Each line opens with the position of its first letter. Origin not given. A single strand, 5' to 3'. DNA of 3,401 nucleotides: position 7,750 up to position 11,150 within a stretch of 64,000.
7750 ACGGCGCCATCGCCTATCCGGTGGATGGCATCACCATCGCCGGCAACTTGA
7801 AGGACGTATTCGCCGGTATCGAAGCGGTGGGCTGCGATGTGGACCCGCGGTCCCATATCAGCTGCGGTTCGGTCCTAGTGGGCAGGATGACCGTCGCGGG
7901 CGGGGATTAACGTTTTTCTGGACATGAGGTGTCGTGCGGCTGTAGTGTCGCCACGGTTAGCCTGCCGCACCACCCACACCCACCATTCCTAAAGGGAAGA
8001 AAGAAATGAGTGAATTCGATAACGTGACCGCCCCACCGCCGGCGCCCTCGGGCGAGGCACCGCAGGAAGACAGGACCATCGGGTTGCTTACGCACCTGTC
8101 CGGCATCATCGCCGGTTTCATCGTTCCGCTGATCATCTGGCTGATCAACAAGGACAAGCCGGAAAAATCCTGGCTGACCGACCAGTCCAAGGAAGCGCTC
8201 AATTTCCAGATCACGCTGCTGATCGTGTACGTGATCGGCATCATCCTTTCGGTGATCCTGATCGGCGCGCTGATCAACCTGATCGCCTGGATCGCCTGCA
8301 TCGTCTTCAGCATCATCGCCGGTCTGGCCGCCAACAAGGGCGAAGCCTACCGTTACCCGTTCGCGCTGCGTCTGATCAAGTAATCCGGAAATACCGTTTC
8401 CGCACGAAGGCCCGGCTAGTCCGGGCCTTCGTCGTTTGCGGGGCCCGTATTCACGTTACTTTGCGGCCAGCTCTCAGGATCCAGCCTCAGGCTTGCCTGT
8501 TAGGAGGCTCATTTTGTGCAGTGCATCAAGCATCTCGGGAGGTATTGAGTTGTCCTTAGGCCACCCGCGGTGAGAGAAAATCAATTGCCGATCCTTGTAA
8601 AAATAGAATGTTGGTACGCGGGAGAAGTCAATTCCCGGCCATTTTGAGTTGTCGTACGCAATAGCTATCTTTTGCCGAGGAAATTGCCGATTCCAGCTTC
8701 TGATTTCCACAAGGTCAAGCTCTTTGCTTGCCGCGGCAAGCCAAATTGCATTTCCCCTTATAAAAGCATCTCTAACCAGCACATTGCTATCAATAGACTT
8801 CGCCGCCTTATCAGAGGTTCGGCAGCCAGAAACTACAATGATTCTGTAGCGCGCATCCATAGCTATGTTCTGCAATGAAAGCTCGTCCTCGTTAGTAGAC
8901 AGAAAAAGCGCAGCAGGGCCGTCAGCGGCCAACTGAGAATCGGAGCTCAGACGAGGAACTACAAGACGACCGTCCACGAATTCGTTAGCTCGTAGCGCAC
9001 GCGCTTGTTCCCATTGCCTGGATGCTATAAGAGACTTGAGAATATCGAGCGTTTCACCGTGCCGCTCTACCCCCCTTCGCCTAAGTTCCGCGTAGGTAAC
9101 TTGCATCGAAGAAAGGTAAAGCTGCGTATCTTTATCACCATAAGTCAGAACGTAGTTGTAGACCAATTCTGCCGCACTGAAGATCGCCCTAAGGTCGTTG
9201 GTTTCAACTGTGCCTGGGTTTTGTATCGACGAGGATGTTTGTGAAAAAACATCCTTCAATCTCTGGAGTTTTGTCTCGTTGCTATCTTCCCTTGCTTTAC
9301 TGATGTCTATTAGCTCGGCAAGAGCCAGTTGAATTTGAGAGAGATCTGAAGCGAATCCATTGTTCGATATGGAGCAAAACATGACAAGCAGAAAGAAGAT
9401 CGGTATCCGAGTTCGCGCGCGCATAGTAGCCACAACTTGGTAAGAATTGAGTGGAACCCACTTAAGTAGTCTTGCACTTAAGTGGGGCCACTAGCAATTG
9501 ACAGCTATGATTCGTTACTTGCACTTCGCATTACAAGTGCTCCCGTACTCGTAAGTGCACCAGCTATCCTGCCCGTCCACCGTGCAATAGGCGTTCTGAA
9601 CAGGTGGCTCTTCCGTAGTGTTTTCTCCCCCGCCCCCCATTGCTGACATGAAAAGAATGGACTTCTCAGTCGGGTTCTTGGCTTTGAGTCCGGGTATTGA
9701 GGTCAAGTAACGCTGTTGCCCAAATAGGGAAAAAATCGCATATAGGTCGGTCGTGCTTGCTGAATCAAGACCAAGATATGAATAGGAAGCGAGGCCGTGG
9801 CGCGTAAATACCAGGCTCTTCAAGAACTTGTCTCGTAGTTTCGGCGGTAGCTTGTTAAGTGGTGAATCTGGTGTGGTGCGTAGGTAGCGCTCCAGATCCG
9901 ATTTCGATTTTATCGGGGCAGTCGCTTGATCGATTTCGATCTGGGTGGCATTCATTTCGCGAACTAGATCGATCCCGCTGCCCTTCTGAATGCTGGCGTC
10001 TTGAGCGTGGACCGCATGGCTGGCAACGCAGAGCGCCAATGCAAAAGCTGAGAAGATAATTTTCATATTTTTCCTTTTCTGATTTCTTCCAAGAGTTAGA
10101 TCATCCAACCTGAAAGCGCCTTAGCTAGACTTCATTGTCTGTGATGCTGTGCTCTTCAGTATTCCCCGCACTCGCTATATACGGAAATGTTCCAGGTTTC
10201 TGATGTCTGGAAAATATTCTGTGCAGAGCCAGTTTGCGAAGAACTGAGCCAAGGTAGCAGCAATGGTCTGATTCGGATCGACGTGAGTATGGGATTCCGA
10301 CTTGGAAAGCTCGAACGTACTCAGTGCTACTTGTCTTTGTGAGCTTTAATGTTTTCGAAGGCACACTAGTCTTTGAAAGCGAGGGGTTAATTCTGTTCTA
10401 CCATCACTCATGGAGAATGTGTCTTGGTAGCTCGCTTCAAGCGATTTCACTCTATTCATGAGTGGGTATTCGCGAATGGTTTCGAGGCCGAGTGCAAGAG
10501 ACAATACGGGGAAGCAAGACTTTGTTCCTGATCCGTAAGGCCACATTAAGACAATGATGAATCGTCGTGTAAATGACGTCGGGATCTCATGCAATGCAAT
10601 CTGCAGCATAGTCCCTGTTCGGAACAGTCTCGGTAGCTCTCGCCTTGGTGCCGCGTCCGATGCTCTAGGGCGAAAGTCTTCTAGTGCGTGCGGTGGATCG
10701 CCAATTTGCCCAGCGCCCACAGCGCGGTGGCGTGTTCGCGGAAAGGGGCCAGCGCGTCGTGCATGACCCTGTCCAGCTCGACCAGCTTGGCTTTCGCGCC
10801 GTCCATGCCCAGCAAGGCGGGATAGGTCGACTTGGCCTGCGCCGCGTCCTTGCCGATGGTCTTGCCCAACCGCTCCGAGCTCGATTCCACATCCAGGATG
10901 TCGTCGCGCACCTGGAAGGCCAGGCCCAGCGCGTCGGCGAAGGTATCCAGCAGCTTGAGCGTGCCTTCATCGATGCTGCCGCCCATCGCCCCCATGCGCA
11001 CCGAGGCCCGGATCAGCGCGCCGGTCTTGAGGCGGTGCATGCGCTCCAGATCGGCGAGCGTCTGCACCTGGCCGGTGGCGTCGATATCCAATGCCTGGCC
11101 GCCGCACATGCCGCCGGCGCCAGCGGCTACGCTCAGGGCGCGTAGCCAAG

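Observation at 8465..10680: ~2.2 kb low-GC islet between the DUF4870 gene and ispA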

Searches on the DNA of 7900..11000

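Call 23: search_rna_families(source=window, start=7900, end=11000, threshold=evalue, max_evalue=1)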
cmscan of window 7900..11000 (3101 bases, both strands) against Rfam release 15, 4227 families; matches with E-value up to 1: 1.
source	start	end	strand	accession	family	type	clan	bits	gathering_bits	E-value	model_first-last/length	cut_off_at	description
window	8403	8485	-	RF02602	BASRCI414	Gene; sRNA;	-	16.3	270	0.71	1-229/229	no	Brucella sRNA CI414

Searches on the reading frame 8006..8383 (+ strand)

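Call 3: search_protein_families(library=pfam, proteins=[window:8006-8383:+], max_evalue=1)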
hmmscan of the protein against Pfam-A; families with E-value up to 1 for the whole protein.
window:8006-8383:+ (125 aa): 6 families
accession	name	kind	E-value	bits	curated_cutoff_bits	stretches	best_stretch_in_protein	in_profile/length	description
PF09685.15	DUF4870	-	2.7e-32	111.4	25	1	22-124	1-107/107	Domain of unknown function (DUF4870)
PF06195.18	DUF996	-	5.9e-08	33.5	31.3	1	30-96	72-138/138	Protein of unknown function (DUF996)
PF13198.11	DUF4014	-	0.13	13.1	23.2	1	60-116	14-70/72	Protein of unknown function (DUF4014)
PF13273.12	DUF4064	-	0.24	12.1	32.1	1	25-85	8-73/102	Protein of unknown function (DUF4064)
PF14015.11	DUF4231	-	0.4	11.6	24.7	1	55-109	4-60/103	Protein of unknown function (DUF4231)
PF03208.24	PRA1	-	0.49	10.4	30.1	1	25-102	52-125/143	PRA1 family protein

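Call 4: search_protein_families(library=ncbifam, proteins=[window:8006-8383:+], max_evalue=1)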
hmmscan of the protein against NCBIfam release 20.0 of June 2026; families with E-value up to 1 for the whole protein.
window:8006-8383:+ (125 aa): 3 families
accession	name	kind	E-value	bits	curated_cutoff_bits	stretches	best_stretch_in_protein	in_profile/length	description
NF052597.1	FILTED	domain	0.0092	16.3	40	0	88-109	2-23/110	FILTED domain-containing surface protein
NF004705.1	PRK06041.1-3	equivalog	0.015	14.2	400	1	24-113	150-237/465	archaellar assembly protein ArlJ/FlaJ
TIGR02226.1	two_anch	domain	0.16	12.3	23.05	1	30-54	8-31/82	N-terminal double-transmembrane domain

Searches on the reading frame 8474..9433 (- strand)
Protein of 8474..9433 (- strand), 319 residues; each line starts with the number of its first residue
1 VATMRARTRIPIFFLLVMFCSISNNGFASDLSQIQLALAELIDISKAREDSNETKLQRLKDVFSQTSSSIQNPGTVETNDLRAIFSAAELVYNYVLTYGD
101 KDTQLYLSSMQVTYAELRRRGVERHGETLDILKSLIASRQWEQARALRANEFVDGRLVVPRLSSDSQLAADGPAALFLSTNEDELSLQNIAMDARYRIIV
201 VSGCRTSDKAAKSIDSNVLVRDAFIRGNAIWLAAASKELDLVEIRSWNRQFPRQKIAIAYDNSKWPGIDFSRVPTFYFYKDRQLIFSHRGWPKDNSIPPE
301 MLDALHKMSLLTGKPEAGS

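Call 3: search_protein_families(library=pfam, proteins=[window:8474-9433:-], max_evalue=1)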
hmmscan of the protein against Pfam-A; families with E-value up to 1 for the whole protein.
window:8474-9433:- (319 aa): 1 family
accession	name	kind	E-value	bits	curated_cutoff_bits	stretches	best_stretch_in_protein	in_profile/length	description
PF10037.15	MRP-S27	-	0.023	14.1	25.9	1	37-130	289-379/393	Mitochondrial 28S ribosomal protein S27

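Call 4: search_protein_families(library=ncbifam, proteins=[window:8474-9433:-], max_evalue=1)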
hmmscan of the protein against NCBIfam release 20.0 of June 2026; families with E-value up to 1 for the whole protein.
window:8474-9433:- (319 aa): 0 families

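Call 6: find_homologous_proteins(query=window:8474-9433:-)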
Query window:8474-9433:- (319 aa): 3 proteins with E <= 0.001 among 4021 candidates.
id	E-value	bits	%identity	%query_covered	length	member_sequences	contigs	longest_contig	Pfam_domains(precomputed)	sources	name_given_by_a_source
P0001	6.4e-204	694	100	99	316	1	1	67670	-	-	-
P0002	2.2e-102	360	56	94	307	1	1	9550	-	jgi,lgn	-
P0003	3.1e-51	192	36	93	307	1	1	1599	-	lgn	-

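Call 8: find_encoding_contigs(protein=P0002, flank=10000)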
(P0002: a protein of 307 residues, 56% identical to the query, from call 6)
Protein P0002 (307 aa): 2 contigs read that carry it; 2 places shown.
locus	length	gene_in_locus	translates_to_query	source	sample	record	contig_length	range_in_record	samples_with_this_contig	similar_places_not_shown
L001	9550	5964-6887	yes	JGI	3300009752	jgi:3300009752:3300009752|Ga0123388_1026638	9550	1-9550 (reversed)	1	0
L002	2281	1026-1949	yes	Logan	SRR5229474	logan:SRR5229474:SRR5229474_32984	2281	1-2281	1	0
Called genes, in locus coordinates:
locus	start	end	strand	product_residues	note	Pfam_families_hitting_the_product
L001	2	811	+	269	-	?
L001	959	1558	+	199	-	-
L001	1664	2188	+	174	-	-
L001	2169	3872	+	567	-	PF20410:X-Tfes_XVIPCD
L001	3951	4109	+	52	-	PF07927:HicA_toxin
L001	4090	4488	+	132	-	PF15919:HicB_lk_antitox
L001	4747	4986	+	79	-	-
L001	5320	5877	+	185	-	-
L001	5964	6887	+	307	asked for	-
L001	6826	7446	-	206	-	-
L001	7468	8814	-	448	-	PF00182:Glyco_hydro_19 (faint), PF01471:PG_binding_1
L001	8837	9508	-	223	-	-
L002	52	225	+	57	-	-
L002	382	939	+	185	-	-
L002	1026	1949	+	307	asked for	-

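Call 29: search_solved_structures(query=A2, max_evalue=10, show_alignments=2)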
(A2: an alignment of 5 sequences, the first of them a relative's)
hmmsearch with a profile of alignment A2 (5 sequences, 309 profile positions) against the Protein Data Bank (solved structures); distinct sequences matched with E-value up to 10: 5.
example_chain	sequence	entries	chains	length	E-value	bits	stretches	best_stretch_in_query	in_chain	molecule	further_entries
3hbm_A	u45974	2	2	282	0.27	13.6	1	36-119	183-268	UDP-sugar hydrolase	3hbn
1ti3_A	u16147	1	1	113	0.5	12.7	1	267-297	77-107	thioredoxin H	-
3e3e_A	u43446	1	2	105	0.96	11.8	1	266-299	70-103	Thioredoxin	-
8ys3_A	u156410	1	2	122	1.2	11.4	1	269-298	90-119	Thioredoxin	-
8ys1_A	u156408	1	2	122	1.2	11.4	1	269-298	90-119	Thioredoxin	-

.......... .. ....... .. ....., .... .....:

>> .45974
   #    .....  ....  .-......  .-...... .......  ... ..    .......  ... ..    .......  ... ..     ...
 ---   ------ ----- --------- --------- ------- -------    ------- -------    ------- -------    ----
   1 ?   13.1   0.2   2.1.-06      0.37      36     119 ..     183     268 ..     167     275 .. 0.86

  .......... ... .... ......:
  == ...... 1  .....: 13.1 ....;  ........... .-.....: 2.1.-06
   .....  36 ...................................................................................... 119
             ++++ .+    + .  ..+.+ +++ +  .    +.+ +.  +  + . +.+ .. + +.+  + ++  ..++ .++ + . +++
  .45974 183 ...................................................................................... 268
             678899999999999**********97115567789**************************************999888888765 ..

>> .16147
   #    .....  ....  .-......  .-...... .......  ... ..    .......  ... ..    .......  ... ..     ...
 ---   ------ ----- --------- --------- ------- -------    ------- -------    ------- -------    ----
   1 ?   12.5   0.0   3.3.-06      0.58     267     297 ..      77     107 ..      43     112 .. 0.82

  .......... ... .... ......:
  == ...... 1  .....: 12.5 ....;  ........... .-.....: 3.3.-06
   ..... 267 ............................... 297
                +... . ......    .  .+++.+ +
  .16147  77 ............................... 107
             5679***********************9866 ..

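Call 42: predict_structure(alignment_id=A2)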
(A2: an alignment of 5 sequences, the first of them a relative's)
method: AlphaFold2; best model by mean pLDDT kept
length: 316 residues; sequences in the alignment: 5
mean_pLDDT: 72.0   pTM: 0.61
mean pLDDT of the five models: 72.0, 57.2, 56.5, 54.5, 51.3
residues with pLDDT >= 90: 41; 70-90: 175; 50-70: 38; < 50: 62
segments of 3 or more residues with pLDDT < 50: 1-26, 147-168, 262-267, 311-316
pLDDT, mean of each block of 10 residues (from residue 1): 41 37 51 92 81 92 81 89 89 75 86 85 76 71 50 34 44 79 75 79 68 89 84 70 77 71 48 81 80 89 85 37
secondary structure, 60 per line:
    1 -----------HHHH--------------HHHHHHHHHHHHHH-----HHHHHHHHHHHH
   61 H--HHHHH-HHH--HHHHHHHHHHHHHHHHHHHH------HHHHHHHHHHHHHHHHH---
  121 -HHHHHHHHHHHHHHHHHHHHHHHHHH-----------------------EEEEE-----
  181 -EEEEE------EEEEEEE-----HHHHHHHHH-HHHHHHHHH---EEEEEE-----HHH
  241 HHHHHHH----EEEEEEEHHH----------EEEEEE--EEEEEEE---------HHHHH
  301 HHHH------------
elements in order: H12-15 H30-43 H49-61 H64-68 H75-94 H101-117 H122-147 E171-175 E182-186 E193-199 H205-213 H215-223 E227-232 H238-247 E252-258 E272-277 E280-286 H296-304

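Call 51: fold_search(model_id=the predicted structure, library=pdb)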
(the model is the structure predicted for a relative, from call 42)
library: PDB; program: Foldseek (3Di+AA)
matches with E <= 10: 885; with E <= 0.001: 1
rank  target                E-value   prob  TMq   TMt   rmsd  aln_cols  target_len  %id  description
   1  4yod                  2.3e-04  1.00  0.28  0.31  18.6       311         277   11  Crystal structure of a thioredoxin-like protein (BACCAC_02376) from Bacteroides caccae ATCC 43185 at 1.90 A resolution (released 2015-03-25)
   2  2yzh_A                1.8e-03  1.00  0.28  0.44   7.7       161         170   12  Crystal structure of peroxiredoxin-like protein from Aquifex aeolicus (released 2007-11-06)
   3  4nmu_A                2.2e-03  1.00  0.27  0.48   7.0       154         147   13  Crystal Structure of Thiol-disulfide Oxidoreductase from Bacillus str. 'Ames Ancestor' (released 2013-12-18)
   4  2yzh_D                3.2e-03  1.00  0.28  0.45   7.7       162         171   12  Crystal structure of peroxiredoxin-like protein from Aquifex aeolicus (released 2007-11-06)
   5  4nmu_B                3.4e-03  1.00  0.29  0.56   6.6       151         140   14  Crystal Structure of Thiol-disulfide Oxidoreductase from Bacillus str. 'Ames Ancestor' (released 2013-12-18)
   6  1su9_A                4.9e-03  1.00  0.29  0.55   5.1       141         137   11  Reduced structure of the soluble domain of ResA (released 2004-05-11)
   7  2l5o_MODEL_1_A        4.9e-03  1.00  0.26  0.44   6.7       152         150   16  Solution Structure of a Putative Thioredoxin from Neisseria meningitidis (released 2010-12-15)
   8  2h19_A                5.7e-03  1.00  0.29  0.56   5.3       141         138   11  Crystal Structure of ResA Cys77Ala Variant (released 2006-09-19)
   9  2h1g_B                6.0e-03  1.00  0.29  0.55   5.4       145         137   10  ResA C74A/C77A (released 2006-09-19)
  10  8t4c_A                6.0e-03  0.99  0.25  0.44   7.4       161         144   14  Membrane-associated thioredoxin oxidoreductase FetE from Campylobacter jejuni (released 2023-08-09)
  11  1st9_B                7.0e-03  1.00  0.29  0.57   5.4       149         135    9  Crystal Structure of a Soluble Domain of ResA in the Oxidised Form (released 2004-05-11)
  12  1lu4                  7.4e-03  1.00  0.28  0.56   5.0       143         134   11  1.1 ANGSTROM RESOLUTION CRYSTAL STRUCTURE OF A SECRETED MYCOBACTERIUM TUBERCULOSIS DISULFIDE OXIDOREDUCTASE HOMOLOGOUS T (released 2003-10-14)
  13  3gkn_A                7.8e-03  1.00  0.29  0.49   6.9       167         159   11  Insights into the Alkyl Peroxide Reduction Activity of Xanthomonas campestris Bacterioferritin Comigratory Protein fro (released 2009-06-16)
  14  2f9s_A                8.2e-03  1.00  0.28  0.55   5.3       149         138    9  2nd Crystal Structure Of A Soluble Domain Of ResA In The Oxidised Form (released 2006-04-18)
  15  1su9_B                8.2e-03  1.00  0.27  0.53   5.5       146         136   10  Reduced structure of the soluble domain of ResA (released 2004-05-11)
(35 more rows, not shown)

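Call 62: search_protein_families(library=pfam, alignment_id=A2, max_evalue=10)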
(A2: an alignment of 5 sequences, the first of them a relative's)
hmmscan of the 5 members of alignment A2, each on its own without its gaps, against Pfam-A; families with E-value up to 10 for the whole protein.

A. member 1, P0001 (316 aa): 1 family
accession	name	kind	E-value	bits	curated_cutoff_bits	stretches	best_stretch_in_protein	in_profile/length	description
PF10037.15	MRP-S27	-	0.023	14.1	25.9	1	35-127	290-379/393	Mitochondrial 28S ribosomal protein S27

B. families by the number of members that match (of 5 scanned): 2 families
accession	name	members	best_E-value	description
PF10037.15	MRP-S27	1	0.023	Mitochondrial 28S ribosomal protein S27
PF16006.10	NUSAP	1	0.16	Nucleolar and spindle-associated protein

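Call 67: find_homologous_proteins(query=A4, max_evalue=0.01)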
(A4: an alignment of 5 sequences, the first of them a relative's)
Query A4 (5 sequences) (316 aa, profile of the alignment): 5 proteins with E <= 0.01 among 8000 candidates.
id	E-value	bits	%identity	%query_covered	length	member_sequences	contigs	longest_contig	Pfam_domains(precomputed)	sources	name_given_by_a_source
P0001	1.3e-140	486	100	100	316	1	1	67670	-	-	-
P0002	2.8e-139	482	56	95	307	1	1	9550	-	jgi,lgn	-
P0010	5.1e-114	399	31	81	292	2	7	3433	-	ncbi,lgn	-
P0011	1.6e-31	128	26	74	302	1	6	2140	-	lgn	-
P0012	1.5e-20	92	29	47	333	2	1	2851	-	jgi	-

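Call 68: find_encoding_contigs(protein=P0011, flank=5000)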
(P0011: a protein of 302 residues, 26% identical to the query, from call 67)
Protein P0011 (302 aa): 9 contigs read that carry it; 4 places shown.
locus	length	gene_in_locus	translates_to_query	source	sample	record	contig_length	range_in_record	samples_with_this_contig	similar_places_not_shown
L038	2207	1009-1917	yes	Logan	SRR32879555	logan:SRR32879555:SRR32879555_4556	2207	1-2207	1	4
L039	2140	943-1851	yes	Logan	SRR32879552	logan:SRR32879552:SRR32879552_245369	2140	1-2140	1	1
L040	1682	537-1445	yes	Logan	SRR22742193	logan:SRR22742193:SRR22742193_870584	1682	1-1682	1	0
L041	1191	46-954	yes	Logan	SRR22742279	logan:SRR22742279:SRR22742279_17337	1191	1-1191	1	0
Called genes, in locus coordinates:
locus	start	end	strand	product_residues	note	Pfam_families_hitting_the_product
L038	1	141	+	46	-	?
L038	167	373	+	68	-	-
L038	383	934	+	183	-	-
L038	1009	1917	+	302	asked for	-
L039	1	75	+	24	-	?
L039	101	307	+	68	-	-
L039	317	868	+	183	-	-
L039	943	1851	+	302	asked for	-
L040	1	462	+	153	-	?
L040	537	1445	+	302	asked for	-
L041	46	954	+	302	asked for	-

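Call 69: find_encoding_contigs(protein=P0012, flank=5000)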
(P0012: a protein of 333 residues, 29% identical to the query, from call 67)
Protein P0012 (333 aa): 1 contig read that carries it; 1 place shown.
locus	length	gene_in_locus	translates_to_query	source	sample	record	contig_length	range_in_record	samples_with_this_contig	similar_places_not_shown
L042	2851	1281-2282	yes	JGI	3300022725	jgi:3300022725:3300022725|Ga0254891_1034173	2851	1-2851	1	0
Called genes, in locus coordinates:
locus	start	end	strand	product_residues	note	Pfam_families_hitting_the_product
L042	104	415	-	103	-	PF09722:Xre_MbcA_ParS_C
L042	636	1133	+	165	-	-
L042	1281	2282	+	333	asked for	-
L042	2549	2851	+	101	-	?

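Call 76: search_protein_families(library=pfam, proteins=[P0011, P0012], max_evalue=1)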
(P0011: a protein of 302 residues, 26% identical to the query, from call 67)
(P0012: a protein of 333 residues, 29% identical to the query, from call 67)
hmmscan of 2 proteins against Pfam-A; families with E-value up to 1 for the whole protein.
P0011 (302 aa): 3 families
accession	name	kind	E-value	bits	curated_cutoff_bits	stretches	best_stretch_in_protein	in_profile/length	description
PF00085.26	Thioredoxin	-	0.12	12.8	23.5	1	237-290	46-99/103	Thioredoxin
PF00188.32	CAP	-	0.15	13.4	21.1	1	195-262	9-75/117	Cysteine-rich secretory protein family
PF11725.13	AvrE_T3Es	-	0.26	8.9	24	1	200-257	509-565/1513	AvrE-family Type-III effector proteins (T3Es)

P0012 (333 aa): 1 family
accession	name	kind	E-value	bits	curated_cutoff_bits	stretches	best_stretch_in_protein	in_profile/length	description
PF13098.12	Thioredoxin_2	-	0.2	12.5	27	1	199-297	4-93/104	Thioredoxin-like domain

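Call 77: search_protein_families(library=ncbifam, proteins=[P0011, P0012], max_evalue=1)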
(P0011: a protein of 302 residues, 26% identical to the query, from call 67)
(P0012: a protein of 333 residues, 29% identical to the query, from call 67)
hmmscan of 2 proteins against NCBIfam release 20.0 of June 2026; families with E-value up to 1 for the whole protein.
P0011 (302 aa): 1 family
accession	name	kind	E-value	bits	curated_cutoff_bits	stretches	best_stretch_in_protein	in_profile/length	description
TIGR01068.1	thioredoxin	equivalog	0.17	12.1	96.8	1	243-291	48-96/101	thioredoxin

P0012 (333 aa): 0 families

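Call 103: search_protein_families(library=pfam, proteins=[L001:6826-7446:-, L001:8837-9508:-, L001:1664-2188:+, L001:959-1558:+], max_evalue=0.01)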
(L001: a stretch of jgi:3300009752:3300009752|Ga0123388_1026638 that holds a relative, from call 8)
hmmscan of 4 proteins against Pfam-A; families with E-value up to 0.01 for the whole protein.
L001:6826-7446:- (206 aa): 0 families

L001:8837-9508:- (223 aa): 0 families

L001:1664-2188:+ (174 aa): 0 families

L001:959-1558:+ (199 aa): 0 families

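Call 116: search_protein_families(library=padloc, proteins=[P0001, P0011], max_evalue=0.1)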
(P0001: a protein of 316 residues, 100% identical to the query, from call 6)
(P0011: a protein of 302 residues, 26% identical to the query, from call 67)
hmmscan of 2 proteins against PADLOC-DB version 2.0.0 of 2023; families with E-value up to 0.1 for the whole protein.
P0001 (316 aa): 0 families

P0011 (302 aa): 0 families

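Call 117: search_protein_families(library=phrogs, proteins=[P0001, P0011], max_evalue=0.1)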
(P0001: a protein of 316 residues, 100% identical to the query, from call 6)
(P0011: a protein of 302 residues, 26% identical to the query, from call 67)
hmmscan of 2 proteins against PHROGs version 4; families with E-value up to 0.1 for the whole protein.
P0001 (316 aa): 0 families

P0011 (302 aa): 0 families

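Call 118: search_dna_similar(query=P0001, collection=plasmids, mode=protein, max_evalue=0.001, max_rows=10)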
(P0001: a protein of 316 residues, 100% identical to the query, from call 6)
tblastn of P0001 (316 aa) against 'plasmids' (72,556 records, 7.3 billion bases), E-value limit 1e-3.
No match.
